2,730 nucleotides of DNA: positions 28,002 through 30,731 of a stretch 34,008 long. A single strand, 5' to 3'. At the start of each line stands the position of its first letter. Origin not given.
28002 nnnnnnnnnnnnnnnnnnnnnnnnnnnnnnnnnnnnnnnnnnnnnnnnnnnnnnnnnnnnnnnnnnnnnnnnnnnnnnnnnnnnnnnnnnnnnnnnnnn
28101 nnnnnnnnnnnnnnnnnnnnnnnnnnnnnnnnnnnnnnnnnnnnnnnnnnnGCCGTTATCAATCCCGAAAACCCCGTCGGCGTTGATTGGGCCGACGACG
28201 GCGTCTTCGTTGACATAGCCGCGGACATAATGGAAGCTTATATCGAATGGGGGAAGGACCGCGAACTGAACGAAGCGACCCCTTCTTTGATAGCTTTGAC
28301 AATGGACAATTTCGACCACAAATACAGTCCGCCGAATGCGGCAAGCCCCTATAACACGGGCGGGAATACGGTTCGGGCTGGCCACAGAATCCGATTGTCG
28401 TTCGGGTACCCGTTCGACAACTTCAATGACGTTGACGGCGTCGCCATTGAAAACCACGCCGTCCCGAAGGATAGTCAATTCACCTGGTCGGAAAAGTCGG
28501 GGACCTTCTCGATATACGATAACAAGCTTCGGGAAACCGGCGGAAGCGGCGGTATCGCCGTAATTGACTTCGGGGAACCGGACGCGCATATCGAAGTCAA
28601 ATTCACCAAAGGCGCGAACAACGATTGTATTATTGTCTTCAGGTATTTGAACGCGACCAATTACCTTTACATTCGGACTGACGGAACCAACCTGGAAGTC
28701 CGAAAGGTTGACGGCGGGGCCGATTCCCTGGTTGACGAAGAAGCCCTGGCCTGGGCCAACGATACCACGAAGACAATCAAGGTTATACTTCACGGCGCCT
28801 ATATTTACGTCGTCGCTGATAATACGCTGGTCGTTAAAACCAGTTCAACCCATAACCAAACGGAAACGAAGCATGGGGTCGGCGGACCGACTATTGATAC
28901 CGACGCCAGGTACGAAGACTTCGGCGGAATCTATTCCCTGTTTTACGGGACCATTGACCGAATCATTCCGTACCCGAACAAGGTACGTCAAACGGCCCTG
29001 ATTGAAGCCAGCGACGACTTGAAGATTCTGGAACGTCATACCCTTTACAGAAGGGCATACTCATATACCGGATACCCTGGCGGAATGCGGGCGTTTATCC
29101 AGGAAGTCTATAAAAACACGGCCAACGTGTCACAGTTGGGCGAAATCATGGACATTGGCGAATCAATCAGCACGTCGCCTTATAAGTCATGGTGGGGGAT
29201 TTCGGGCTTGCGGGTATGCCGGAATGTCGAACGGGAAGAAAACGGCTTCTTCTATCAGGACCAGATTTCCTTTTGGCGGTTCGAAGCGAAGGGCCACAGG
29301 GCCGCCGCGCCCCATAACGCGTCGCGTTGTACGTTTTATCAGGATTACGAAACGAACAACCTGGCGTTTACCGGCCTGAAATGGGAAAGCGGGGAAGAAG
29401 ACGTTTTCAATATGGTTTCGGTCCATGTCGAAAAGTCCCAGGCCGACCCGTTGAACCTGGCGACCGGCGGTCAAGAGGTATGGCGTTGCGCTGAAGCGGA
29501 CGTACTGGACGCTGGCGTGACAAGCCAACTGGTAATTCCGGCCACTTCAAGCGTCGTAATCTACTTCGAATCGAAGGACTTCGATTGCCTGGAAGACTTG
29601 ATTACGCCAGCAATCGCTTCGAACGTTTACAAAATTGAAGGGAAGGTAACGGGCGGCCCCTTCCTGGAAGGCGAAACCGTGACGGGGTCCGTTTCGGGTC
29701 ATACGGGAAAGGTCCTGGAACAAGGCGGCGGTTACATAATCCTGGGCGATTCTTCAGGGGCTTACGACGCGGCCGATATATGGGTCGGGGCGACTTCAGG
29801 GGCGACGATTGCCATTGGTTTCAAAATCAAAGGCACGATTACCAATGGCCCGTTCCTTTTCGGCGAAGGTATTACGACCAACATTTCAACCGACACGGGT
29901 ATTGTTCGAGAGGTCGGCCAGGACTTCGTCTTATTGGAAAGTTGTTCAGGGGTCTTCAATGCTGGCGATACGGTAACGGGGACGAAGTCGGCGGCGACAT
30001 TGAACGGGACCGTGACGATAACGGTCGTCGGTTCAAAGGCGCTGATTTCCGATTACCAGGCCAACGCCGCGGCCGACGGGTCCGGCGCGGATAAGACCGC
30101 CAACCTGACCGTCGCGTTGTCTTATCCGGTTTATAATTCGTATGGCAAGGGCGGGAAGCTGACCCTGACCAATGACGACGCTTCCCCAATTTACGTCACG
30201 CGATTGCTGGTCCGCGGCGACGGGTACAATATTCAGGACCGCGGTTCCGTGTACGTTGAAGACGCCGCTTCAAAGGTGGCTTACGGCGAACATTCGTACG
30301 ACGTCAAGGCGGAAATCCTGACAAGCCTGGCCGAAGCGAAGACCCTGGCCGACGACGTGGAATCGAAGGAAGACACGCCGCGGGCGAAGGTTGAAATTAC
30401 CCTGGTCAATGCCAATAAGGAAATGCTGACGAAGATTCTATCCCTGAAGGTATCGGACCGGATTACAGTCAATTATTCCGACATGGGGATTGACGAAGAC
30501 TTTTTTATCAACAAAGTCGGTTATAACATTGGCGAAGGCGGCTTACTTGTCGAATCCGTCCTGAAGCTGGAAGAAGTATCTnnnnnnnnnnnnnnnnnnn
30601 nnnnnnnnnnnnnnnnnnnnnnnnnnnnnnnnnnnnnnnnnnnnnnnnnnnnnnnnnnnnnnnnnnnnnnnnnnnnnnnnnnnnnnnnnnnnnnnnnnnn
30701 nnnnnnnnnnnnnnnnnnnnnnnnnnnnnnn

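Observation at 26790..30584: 1264-aa all-in-one distal tail protein with stacked binding modules and no separate Tal/hub gene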

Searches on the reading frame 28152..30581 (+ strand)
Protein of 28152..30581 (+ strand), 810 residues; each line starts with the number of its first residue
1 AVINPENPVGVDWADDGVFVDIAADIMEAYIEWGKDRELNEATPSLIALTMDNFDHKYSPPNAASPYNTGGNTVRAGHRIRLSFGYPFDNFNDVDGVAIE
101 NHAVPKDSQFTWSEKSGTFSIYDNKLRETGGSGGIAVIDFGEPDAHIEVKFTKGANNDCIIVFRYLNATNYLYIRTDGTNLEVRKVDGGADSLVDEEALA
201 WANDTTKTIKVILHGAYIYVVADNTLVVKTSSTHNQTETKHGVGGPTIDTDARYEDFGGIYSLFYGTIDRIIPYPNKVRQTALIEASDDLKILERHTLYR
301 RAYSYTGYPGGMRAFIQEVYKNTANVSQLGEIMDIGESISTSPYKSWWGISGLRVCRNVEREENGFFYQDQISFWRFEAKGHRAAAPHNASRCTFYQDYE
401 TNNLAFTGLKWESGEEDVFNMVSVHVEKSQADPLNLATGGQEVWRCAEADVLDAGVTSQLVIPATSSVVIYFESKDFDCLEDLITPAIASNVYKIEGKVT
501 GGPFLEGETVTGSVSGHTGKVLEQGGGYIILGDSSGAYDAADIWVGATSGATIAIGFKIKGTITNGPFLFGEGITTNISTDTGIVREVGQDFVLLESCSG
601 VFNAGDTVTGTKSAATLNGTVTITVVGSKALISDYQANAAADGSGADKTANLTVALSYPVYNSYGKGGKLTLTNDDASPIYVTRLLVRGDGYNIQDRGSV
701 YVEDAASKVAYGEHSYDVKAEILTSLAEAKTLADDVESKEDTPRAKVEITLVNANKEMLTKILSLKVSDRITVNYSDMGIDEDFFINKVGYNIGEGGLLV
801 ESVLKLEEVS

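Call 12: search_protein_families(library=pfam, proteins=[window:28152-30581:+], max_evalue=10)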
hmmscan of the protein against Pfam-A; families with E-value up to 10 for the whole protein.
window:28152-30581:+ (810 aa): 1 family
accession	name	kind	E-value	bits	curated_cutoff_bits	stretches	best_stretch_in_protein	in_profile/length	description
PF06605.17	Prophage_tail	-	0.048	13.8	31.3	1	692-793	125-226/250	Prophage endopeptidase tail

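Call 13: find_homologous_proteins(query=window:28152-30581:+, max_evalue=0.001)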
Query window:28152-30581:+ (810 aa): 26 proteins with E <= 0.001 among 8000 candidates.
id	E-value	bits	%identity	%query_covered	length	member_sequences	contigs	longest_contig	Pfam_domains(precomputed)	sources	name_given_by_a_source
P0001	0.0e+0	1832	100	100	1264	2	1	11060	PF16974.12,PF00041.28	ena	-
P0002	0.0e+0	1553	83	100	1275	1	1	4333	PF16974.12,PF00041.28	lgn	-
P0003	0.0e+0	1539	83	100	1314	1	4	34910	PF25059.2,PF00041.28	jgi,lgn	-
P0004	0.0e+0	1506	81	100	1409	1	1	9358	-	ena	-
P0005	0.0e+0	1483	80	100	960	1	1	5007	-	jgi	-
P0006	0.0e+0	1482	80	100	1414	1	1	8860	PF16974.12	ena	-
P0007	0.0e+0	1360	81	69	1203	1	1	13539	PF16974.12,PF00041.28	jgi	-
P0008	0.0e+0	1312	77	69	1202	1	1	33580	PF16974.12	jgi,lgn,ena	-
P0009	0.0e+0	1275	77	69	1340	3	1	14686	PF16974.12,PF00041.28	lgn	-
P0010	0.0e+0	1173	66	100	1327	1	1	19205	PF16974.12,PF00041.28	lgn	-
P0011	0.0e+0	1075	81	70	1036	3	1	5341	PF16974.12,PF00041.28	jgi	-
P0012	2.0e-282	957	55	99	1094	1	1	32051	-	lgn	-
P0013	1.3e-241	822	57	59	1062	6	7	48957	-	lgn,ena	-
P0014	7.5e-237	806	48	100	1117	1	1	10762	-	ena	-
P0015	5.3e-227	774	53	60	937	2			-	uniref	uniref:Tail protein n=1 Tax=viral metagenome TaxID=1070528 RepID=A0A6M3J992_9ZZZZ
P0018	1.4e-203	696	41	98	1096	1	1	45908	-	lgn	-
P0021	2.2e-144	501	38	83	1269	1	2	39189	-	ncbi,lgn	-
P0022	3.9e-130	454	39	58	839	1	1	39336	-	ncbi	-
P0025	9.0e-59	218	28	60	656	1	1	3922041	-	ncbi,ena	-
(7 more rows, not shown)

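Call 16: find_encoding_contigs(protein=P0025, flank=10000, max_places=3)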
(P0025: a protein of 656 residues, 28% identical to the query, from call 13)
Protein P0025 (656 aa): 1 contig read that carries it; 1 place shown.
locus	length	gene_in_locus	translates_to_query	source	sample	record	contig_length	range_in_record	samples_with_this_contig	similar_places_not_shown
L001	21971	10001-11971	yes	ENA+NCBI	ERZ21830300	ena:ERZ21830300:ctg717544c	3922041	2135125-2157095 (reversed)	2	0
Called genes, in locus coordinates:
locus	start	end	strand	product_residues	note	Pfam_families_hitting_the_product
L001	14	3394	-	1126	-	PF02687:FtsX (faint)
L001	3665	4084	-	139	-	PF03928:HbpS-like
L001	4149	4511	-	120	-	PF05942:PaREP1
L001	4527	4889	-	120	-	PF05942:PaREP1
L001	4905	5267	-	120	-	PF05942:PaREP1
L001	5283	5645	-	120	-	PF05942:PaREP1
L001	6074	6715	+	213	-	PF04586:Peptidase_S78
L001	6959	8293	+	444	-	PF05065:Phage_capsid (faint)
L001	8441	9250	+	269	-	PF05135:Phage_connect_1 (faint)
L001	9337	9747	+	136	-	-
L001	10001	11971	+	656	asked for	-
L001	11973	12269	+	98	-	-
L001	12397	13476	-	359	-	PF12686:DUF3800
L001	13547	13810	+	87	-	-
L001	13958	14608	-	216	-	PF01844:HNH (weak)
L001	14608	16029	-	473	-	PF02463:SMC_N (faint), PF13476:AAA_23 (weak), PF13304:AAA_21, PF13175:AAA_15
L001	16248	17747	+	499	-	PF00890:FAD_binding_2, PF01266:DAO, PF03486:HI0933_like (faint), PF07992:Pyr_redox_2 (faint), PF12831:FAD_oxidored (faint)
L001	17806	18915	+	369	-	-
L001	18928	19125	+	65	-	PF00890:FAD_binding_2 (weak)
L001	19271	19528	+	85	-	-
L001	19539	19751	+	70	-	PF21748:UPF0150, PF15919:HicB_lk_antitox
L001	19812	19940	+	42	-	PF13175:AAA_15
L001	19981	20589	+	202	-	PF04326:SLFN_AlbA_2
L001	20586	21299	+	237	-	-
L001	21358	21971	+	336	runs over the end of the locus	PF02463:SMC_N (weak), PF13175:AAA_15, PF13304:AAA_21 (weak), PF13175:AAA_15 (weak)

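Call 18: search_solved_structures(query=A2, max_evalue=10, show_alignments=3)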
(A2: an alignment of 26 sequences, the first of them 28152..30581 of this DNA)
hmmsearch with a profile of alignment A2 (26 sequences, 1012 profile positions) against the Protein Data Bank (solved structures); distinct sequences matched with E-value up to 10: 2.
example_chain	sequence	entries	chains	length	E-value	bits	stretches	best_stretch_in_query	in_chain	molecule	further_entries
7osn_A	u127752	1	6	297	1.4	9.7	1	718-771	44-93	6-phosphogluconate dehydrogenase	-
9h4f_A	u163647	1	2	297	1.5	9.6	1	718-771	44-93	6-phosphogluconate dehydrogenase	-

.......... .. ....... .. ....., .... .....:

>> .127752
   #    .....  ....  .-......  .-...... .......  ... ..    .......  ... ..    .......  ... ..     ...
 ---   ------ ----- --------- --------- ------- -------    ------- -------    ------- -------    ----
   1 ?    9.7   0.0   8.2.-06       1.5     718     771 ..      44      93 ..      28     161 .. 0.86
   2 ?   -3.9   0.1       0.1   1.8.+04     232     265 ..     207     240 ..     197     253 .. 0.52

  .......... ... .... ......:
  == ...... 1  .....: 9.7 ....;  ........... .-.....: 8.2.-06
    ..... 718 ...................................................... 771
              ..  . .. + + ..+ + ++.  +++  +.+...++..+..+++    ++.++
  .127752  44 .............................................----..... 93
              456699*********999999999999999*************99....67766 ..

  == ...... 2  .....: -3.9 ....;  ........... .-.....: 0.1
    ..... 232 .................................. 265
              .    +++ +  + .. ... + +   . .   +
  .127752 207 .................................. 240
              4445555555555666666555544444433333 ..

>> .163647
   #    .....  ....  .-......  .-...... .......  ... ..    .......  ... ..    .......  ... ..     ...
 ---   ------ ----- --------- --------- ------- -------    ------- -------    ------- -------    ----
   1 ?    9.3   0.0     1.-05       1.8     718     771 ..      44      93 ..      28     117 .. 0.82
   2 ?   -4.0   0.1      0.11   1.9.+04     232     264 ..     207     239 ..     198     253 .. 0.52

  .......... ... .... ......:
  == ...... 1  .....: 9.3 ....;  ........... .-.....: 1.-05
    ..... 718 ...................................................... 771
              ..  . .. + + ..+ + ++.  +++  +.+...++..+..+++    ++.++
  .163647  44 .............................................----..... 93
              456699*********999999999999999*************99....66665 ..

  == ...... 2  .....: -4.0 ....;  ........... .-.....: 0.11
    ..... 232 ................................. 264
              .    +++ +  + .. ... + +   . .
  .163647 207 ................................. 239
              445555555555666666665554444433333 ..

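Call 19: find_encoding_contigs(protein=P0022, flank=10000, max_places=2)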
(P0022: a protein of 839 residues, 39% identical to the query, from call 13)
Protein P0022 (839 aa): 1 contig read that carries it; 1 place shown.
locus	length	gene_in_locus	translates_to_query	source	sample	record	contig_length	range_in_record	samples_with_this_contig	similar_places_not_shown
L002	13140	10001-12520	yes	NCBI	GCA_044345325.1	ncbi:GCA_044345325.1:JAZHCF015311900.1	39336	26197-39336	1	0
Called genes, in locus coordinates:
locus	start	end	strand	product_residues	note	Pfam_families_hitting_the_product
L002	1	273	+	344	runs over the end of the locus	-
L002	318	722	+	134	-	-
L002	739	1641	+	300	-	PF10124:Mu-like_gpT, PF25209:Phage_capsid_4, PF10124:Mu-like_gpT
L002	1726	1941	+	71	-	-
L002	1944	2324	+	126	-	-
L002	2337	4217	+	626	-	-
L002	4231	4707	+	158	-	-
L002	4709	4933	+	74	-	-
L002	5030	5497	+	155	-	-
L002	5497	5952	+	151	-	-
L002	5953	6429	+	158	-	PF05069:Phage_tail_S (weak)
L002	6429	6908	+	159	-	-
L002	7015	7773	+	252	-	-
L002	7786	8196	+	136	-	-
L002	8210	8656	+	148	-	-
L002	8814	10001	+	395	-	-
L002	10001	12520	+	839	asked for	-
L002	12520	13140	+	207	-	?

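Call 20: find_encoding_contigs(protein=P0021, flank=10000, max_places=2)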
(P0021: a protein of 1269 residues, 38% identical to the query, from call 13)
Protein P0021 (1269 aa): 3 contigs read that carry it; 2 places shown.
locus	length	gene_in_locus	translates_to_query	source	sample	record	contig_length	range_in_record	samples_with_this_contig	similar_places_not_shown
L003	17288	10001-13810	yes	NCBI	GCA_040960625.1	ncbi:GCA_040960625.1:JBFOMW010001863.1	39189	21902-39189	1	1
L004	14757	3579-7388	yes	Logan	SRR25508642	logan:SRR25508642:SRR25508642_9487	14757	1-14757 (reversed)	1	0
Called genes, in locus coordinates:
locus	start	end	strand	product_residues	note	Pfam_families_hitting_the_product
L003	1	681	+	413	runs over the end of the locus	PF05065:Phage_capsid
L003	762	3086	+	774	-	-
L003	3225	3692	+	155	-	-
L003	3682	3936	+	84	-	-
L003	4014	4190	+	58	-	-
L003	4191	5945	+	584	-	-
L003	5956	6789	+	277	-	-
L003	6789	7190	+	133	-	-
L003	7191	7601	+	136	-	-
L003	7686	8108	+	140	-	-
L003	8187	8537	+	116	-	-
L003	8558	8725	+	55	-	-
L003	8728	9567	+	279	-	-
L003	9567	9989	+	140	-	-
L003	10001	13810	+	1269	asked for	-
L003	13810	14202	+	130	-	-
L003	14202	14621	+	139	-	PF07087:DUF1353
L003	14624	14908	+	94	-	-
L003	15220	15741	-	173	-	PF02195:ParB_N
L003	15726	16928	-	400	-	PF01507:PAPS_reduct, PF11922:DUF3440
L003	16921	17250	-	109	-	-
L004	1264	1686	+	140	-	-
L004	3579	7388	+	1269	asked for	-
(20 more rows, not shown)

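Call 22: search_protein_families(library=pfam, alignment_id=A2, max_evalue=0.1)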
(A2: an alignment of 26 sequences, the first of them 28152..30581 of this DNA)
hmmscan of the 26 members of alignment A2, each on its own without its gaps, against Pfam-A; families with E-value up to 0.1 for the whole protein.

A. member 1, window:28152-30581:+ (810 aa): 1 family
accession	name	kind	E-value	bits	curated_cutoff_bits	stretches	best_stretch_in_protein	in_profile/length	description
PF06605.17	Prophage_tail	-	0.048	13.8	31.3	0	692-793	125-226/250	Prophage endopeptidase tail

B. families by the number of members that match (of 26 scanned): 19 families
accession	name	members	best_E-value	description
PF16974.11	NAR2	10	1.5e-09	High-affinity nitrate transporter accessory, Ig-like domain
PF00041.27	fn3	10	1.9e-06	Fibronectin type III domain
PF25059.1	FN3_DSCAM-DSCAML_C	9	2.5e-07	DSCAM/DSCAML C-terminal Fn3-like domain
PF16656.11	Pur_ac_phosph_N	9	5e-05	Purple acid Phosphatase, N-terminal domain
PF06605.17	Prophage_tail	4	0.032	Prophage endopeptidase tail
PF13964.12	Kelch_6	3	4.5e-06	Kelch motif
PF20009.4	GEVED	3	0.0024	GEVED domain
PF01344.31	Kelch_1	2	0.0035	Kelch motif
PF10179.15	NDNF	2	0.0096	Neuron-derived neurotrophic factor, first Fn(III) domain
PF14269.12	Arylsulfotran_2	2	0.019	Arylsulfotransferase (ASST)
PF24981.1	Beta-prop_ATRN-LZTR1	1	6.9e-05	Attractin/LZTR1 beta-propeller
PF11954.13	DUF3471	1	7.5e-05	Domain of unknown function (DUF3471)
PF06439.18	3keto-disac_hyd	1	0.0017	3-keto-disaccharide hydrolase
PF25171.1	Beta-prop_WDR36-Utp21_1st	1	0.015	WDR36/Utp21 first beta-propeller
PF13415.12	Kelch_3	1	0.016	Galactose oxidase, central domain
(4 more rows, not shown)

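Call 32: predict_structure(alignment_id=A2)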
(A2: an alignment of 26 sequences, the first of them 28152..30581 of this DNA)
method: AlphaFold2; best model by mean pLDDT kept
length: 810 residues; sequences in the alignment: 26
mean_pLDDT: 90.0   pTM: 0.81
mean pLDDT of the five models: 90.0, 88.9, 88.5, 88.2, 86.0
residues with pLDDT >= 90: 513; 70-90: 284; 50-70: 9; < 50: 4
segments of 3 or more residues with pLDDT < 50: 660-662
pLDDT, mean of each block of 10 residues (from residue 1): 75 90 92 89 93 88 83 90 92 93 81 94 93 92 95 95 97 94 97 96 95 96 93 96 95 95 94 86 94 90 85 92 80 90 88 95 93 92 92 94 93 91 95 84 91 87 95 90 83 86 89 89 87 85 87 84 86 83 83 80 79 83 80 92 92 81 74 96 93 94 95 94 93 93 94 92 94 94 96 87 92
secondary structure, 60 per line:
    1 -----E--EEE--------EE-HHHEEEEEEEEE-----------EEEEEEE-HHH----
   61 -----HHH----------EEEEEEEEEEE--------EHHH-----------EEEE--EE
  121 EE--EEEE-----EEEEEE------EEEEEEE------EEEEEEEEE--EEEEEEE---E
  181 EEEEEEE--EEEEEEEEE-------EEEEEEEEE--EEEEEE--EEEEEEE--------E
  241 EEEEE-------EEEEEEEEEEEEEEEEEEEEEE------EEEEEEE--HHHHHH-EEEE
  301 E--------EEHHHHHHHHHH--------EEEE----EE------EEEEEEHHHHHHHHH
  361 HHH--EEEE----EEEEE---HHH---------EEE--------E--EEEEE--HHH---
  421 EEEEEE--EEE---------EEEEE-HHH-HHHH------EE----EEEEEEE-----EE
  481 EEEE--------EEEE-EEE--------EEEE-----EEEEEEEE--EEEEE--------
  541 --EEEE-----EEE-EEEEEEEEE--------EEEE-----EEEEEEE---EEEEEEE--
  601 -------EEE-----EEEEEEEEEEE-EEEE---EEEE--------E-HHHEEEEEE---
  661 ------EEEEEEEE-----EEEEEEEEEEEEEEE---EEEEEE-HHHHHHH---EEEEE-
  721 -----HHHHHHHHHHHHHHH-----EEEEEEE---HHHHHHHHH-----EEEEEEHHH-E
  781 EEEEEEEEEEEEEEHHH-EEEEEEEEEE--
elements in order (helices of 4 or more, strands of 3 or more residues): E9-11 E26-34 E46-52 E79-89 E113-116 E119-122 E125-128 E134-139 E146-152 E159-167 E170-176 E180-187 E190-198 E206-214 E217-222 E225-231 E240-245 E253-274 E281-287 H290-295 E297-301 H312-321 E330-333 E346-351 H352-363 E366-369 E374-378 E394-396 E408-412 E421-426 E429-431 E441-445 H451-454 E467-473 E479-484 E493-496 E498-500 E509-512 E518-525 E528-532 E543-546 E552-554 E556-564 E573-576 E582-588 E592-598 E608-610 E616-626 E628-631 E635-638 E652-657 E667-674 E680-694 E698-703 H705-711 E715-719 H726-740 E746-752 H756-764 E770-775 E780-794 E799-808

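Call 34: fold_search(model_id=the predicted structure, library=pdb)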
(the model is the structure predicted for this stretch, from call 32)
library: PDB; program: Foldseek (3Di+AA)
matches with E <= 10: 1683; with E <= 0.001: 315
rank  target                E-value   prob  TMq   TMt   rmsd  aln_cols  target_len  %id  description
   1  4b1m_A                1.3e-08  1.00  0.16  0.72   3.2       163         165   17  CARBOHYDRATE BINDING MODULE CBM66 FROM BACILLUS SUBTILIS (released 2012-12-12)
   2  4b1l                  3.3e-08  1.00  0.16  0.73   3.2       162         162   17  CARBOHYDRATE BINDING MODULE CBM66 FROM BACILLUS SUBTILIS (released 2012-12-12)
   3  4azz_A                3.8e-08  1.00  0.16  0.71   3.6       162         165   17  Carbohydrate binding module CBM66 from Bacillus subtilis (released 2012-07-25)
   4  4b1m_B                4.2e-08  1.00  0.16  0.73   3.4       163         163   17  CARBOHYDRATE BINDING MODULE CBM66 FROM BACILLUS SUBTILIS (released 2012-12-12)
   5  4b1m_C                4.4e-08  1.00  0.16  0.72   3.6       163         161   16  CARBOHYDRATE BINDING MODULE CBM66 FROM BACILLUS SUBTILIS (released 2012-12-12)
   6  9h4p_BD               1.7e-06  1.00  0.24  0.21  13.0       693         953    8  Tail of full Haloferax tailed virus 1 (released 2025-08-27)
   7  7aef_q                1.7e-06  1.00  0.24  0.33  21.0       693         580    6  Cryo-EM structure of an extracellular contractile injection system in marine bacterium Algoriphagus machipongonensis,  (released 2022-02-23)
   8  8iyk_F                1.9e-06  0.54  0.10  0.10  53.2       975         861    9  Tail tip conformation 1 of phage lambda tail (released 2023-10-18)
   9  4ccc_A                8.0e-06  1.00  0.18  0.23   4.3       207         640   14  STRUCTURE OF MOUSE GALACTOCEREBROSIDASE WITH 4NBDG: ENZYME-SUBSTRATE COMPLEX (released 2013-12-11)
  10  8k35_A                8.0e-06  0.38  0.10  0.09  55.3       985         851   10  Structure of the bacteriophage lambda tail tip complex (released 2023-11-15)
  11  3cdd_D                8.4e-06  1.00  0.25  0.54  17.4       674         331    8  Crystal structure of prophage MuSo2, 43 kDa tail protein from Shewanella oneidensis (released 2008-03-11)
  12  3d37_A                8.9e-06  1.00  0.27  0.61  11.9       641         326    7  The crystal structure of the tail protein from Neisseria meningitidis MC58 (released 2008-07-08)
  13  3zr5_A                1.0e-05  1.00  0.18  0.22   4.5       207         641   14  STRUCTURE OF GALACTOCEREBROSIDASE FROM MOUSE (released 2011-09-28)
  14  4jqt_A                1.3e-05  0.92  0.13  0.21  29.3       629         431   10  Crystal structure of a putative glycosyl hydrolase (BT3469) from Bacteroides thetaiotaomicron VPI-5482 at 2.49 A resol (released 2013-04-17)
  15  9e7m_Ja               1.5e-05  0.21  0.09  0.09  48.1       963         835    9  In situ cryoEM structure of bacteriophage Ur-lambda tail tip complex (released 2025-11-05)
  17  9rku_Af               1.7e-05  1.00  0.25  0.57  16.2       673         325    6  Agrobacterium phage 7-7-1 baseplate (released 2025-12-10)
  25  1oq1_C                3.3e-05  1.00  0.15  0.47   7.7       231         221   12  Crystal Structure of Protein of Unknown Function with Galectin-like Fold from Bacillus subtilis (released 2003-09-23)
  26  3cdd_C                3.3e-05  1.00  0.23  0.50  18.2       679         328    8  Crystal structure of prophage MuSo2, 43 kDa tail protein from Shewanella oneidensis (released 2008-03-11)
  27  3d37_B                3.4e-05  1.00  0.25  0.59  11.8       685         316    6  The crystal structure of the tail protein from Neisseria meningitidis MC58 (released 2008-07-08)
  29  1oq1_B                4.0e-05  1.00  0.14  0.44   9.9       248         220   11  Crystal Structure of Protein of Unknown Function with Galectin-like Fold from Bacillus subtilis (released 2003-09-23)
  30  1oq1_A                4.0e-05  1.00  0.14  0.43  10.3       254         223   11  Crystal Structure of Protein of Unknown Function with Galectin-like Fold from Bacillus subtilis (released 2003-09-23)
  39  2d6n_B                6.4e-05  1.00  0.12  0.57   3.3       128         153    8  Crystal structure of mouse galectin-9 N-terminal CRD in complex with N-acetyllactosamine (released 2006-09-26)
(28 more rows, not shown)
